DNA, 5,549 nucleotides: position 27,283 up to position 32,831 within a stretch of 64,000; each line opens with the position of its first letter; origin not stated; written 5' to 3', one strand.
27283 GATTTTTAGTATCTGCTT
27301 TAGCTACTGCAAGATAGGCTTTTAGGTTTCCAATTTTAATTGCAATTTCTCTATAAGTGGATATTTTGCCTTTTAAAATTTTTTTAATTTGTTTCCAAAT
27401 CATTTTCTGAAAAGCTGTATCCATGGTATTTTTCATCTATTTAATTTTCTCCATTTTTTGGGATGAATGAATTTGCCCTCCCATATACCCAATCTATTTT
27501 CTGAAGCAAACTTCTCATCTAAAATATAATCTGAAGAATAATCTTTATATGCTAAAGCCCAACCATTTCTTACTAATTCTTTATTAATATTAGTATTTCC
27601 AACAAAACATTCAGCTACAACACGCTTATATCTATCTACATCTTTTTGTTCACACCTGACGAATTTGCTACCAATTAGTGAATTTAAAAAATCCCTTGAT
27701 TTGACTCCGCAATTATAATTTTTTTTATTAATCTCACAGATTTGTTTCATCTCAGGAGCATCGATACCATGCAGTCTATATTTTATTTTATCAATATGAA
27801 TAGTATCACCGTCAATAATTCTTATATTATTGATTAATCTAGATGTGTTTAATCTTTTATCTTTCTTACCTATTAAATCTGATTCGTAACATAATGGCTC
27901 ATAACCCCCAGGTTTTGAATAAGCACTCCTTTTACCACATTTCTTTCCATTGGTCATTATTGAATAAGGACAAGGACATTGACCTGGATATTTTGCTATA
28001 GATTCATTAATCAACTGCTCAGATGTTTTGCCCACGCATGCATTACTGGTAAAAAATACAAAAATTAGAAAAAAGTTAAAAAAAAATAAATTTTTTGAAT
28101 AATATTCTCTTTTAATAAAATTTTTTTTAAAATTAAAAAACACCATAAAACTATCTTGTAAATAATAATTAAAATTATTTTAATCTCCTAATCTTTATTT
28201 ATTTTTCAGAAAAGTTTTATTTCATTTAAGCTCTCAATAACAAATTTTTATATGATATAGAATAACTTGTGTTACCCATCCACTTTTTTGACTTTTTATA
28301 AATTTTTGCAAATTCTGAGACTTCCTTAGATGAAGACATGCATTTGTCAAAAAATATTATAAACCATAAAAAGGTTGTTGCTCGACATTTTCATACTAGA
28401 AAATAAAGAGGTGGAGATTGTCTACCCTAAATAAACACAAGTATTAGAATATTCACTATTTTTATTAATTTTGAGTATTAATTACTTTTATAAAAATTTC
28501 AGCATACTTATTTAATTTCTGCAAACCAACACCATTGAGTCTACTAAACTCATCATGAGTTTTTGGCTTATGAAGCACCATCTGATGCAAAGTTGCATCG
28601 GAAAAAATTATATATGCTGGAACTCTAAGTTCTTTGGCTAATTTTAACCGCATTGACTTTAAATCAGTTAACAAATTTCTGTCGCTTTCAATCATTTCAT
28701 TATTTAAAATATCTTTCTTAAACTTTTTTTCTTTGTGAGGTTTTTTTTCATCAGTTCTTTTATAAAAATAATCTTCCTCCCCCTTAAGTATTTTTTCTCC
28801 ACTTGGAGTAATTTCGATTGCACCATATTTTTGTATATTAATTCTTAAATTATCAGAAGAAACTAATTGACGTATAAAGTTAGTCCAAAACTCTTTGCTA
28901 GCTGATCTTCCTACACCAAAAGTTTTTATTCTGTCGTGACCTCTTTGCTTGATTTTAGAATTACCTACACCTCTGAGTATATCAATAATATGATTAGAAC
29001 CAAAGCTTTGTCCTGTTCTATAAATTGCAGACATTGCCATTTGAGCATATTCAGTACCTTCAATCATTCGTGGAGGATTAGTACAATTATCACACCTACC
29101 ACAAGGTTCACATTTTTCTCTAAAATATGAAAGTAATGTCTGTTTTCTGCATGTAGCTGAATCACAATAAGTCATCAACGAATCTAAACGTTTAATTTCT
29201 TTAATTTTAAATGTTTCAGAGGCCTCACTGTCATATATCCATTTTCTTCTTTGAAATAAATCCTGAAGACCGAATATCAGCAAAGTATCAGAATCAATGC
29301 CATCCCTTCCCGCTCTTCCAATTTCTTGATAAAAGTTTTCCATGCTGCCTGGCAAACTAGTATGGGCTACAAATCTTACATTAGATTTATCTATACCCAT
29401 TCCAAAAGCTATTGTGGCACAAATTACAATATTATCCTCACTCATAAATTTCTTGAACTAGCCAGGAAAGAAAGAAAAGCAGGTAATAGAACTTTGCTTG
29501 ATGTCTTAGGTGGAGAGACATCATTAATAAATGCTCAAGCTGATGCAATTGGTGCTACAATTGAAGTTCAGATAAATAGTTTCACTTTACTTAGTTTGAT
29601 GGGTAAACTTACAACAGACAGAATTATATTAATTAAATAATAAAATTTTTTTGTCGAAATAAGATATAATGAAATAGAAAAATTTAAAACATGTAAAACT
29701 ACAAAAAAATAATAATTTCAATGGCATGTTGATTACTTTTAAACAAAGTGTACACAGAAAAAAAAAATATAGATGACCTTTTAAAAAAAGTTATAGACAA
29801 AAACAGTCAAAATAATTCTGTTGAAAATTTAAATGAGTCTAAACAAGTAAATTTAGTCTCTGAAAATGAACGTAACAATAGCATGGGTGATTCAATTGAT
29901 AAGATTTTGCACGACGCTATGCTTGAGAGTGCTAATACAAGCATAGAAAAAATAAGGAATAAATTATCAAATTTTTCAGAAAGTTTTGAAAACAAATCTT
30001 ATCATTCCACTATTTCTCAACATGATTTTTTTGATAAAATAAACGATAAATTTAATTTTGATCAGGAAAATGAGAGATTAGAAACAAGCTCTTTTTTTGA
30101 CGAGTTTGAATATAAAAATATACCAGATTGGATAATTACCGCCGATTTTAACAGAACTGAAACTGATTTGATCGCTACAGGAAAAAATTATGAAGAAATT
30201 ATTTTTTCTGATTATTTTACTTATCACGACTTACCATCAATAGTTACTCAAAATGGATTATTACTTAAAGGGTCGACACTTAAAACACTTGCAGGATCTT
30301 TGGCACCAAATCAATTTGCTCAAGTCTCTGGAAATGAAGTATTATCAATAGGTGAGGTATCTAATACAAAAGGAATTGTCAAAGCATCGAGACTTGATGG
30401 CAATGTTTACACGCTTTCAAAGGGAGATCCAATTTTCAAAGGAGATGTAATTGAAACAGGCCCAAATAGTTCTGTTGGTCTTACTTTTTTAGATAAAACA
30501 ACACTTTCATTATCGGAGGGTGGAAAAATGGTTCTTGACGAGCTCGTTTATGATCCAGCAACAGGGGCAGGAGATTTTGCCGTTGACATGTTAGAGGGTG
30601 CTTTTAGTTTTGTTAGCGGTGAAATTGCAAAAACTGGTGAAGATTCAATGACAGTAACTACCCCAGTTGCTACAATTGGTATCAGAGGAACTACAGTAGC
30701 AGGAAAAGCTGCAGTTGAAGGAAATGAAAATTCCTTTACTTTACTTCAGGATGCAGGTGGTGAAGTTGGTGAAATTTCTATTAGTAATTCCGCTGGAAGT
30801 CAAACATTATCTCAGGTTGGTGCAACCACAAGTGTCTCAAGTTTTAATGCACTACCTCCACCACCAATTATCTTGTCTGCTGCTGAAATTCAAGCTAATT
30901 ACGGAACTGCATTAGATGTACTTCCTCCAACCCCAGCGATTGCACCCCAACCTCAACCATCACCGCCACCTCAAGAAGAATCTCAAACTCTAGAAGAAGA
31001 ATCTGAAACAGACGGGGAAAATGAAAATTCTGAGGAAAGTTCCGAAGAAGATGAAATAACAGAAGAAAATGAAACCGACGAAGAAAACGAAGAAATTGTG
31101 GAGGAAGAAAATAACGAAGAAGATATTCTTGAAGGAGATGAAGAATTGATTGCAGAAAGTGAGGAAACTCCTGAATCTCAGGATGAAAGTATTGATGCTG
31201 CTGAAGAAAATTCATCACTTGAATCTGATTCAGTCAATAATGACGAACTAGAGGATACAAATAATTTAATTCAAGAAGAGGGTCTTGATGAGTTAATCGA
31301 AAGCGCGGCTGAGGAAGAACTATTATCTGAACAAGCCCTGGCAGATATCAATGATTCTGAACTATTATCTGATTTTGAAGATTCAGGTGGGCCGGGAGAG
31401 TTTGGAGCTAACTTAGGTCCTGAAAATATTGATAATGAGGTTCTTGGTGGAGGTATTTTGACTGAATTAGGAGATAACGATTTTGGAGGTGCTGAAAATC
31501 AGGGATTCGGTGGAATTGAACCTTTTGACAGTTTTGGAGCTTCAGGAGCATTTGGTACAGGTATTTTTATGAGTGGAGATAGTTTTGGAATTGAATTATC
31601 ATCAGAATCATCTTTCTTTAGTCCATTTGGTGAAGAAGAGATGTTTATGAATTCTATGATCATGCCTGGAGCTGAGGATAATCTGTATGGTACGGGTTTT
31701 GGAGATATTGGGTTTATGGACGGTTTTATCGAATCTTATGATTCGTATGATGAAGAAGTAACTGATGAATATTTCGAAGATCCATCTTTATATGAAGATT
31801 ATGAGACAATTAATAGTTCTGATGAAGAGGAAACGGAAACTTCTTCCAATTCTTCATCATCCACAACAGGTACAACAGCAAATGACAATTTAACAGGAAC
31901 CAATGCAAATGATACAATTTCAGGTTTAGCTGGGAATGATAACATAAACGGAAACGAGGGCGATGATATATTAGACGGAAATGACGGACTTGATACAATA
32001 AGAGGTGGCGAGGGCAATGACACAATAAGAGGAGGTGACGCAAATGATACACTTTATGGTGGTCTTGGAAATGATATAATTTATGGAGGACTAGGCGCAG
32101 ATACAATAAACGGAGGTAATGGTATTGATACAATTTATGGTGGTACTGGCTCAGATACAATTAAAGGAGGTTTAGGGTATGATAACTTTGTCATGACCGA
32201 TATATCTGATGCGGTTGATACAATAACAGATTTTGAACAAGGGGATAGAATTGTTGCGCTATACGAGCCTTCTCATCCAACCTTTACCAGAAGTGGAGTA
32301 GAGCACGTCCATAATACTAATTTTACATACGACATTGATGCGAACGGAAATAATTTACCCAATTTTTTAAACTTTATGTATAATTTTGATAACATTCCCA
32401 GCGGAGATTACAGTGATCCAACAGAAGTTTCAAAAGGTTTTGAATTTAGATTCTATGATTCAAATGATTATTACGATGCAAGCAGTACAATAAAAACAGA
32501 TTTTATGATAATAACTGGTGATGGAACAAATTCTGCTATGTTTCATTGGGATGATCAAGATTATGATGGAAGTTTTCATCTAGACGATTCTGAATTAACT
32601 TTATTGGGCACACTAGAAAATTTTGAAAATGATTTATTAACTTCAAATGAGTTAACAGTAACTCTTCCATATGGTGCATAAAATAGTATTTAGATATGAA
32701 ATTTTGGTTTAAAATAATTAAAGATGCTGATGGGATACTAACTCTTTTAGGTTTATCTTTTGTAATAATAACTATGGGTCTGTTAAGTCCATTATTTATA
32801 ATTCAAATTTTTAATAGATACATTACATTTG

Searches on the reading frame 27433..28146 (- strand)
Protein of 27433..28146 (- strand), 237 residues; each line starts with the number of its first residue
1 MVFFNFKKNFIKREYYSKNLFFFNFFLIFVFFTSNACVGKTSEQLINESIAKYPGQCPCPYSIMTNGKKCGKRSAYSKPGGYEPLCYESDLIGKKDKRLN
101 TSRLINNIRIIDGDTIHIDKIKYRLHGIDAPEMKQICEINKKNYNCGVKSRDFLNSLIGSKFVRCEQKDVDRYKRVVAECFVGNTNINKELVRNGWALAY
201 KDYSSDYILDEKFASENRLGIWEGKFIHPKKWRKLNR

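Call 18: search_protein_families(library=pfam, proteins=[window:27433-28146:-], max_evalue=0.001)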
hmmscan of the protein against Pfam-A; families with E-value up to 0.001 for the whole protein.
window:27433-28146:- (237 aa): 1 family
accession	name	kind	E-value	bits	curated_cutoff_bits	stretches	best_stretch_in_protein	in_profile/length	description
PF00565.23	SNase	-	1.6e-16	61.1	21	1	123-223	2-106/107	Staphylococcal nuclease homologue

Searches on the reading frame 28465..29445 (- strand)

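Call 18: search_protein_families(library=pfam, proteins=[window:28465-29445:-], max_evalue=0.001)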
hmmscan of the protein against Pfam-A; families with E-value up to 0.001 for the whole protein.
window:28465-29445:- (326 aa): 4 families
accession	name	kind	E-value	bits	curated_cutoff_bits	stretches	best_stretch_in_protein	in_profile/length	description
PF09382.16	RQC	-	3e-33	114.5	23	1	124-233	1-110/114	RQC domain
PF00570.28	HRDC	-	6.1e-18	65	23.8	1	256-322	2-68/68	HRDC domain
PF16124.10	RecQ_Zn_bind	-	7.7e-14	52.6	25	1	61-122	2-66/66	RecQ zinc-binding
PF00271.37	Helicase_C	-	1.1e-07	32.5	23.5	1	5-49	67-110/110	Helicase conserved C-terminal domain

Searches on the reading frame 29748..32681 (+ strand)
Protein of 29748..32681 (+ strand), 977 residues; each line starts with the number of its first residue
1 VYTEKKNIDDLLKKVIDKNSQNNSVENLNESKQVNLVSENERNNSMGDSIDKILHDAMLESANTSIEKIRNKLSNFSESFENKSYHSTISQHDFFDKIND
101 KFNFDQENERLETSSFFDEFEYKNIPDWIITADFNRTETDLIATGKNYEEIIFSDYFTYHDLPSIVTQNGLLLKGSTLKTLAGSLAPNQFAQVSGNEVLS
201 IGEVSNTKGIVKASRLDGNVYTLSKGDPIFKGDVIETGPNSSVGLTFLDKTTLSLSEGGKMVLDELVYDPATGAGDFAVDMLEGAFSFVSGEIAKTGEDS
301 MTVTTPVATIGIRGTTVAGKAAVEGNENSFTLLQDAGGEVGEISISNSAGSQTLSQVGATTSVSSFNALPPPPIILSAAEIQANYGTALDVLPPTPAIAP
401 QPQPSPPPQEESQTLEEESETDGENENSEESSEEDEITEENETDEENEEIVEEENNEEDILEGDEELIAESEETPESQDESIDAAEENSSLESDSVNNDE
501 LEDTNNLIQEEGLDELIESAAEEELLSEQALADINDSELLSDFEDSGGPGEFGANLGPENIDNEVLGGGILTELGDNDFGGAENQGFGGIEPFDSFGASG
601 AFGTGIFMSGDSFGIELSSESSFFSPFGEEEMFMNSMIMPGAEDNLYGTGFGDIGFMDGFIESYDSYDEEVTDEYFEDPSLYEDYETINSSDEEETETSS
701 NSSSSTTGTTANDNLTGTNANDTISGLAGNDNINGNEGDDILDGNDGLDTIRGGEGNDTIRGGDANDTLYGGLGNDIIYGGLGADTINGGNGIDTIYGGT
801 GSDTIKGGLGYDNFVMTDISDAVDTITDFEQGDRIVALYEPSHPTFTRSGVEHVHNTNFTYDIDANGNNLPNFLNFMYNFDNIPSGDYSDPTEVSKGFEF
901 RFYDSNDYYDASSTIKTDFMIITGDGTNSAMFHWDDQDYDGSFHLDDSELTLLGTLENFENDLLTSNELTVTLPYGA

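Call 18: search_protein_families(library=pfam, proteins=[window:29748-32681:+], max_evalue=0.001)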
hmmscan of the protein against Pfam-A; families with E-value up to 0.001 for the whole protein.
window:29748-32681:+ (977 aa): 2 families
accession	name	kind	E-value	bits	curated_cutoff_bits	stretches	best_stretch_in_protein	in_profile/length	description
PF00353.25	HemolysinCabind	-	2.7e-23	82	23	3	743-778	1-36/36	RTX calcium-binding nonapeptide repeat (4 copies)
PF04773.18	FecR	-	4.1e-08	34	24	1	233-320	1-79/97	FecR protein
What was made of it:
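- On RTX protein family: By contrast, the neighbouring 977-aa protein at 29748-32681 hits PF00353 at 2.7e-23 (call 18).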
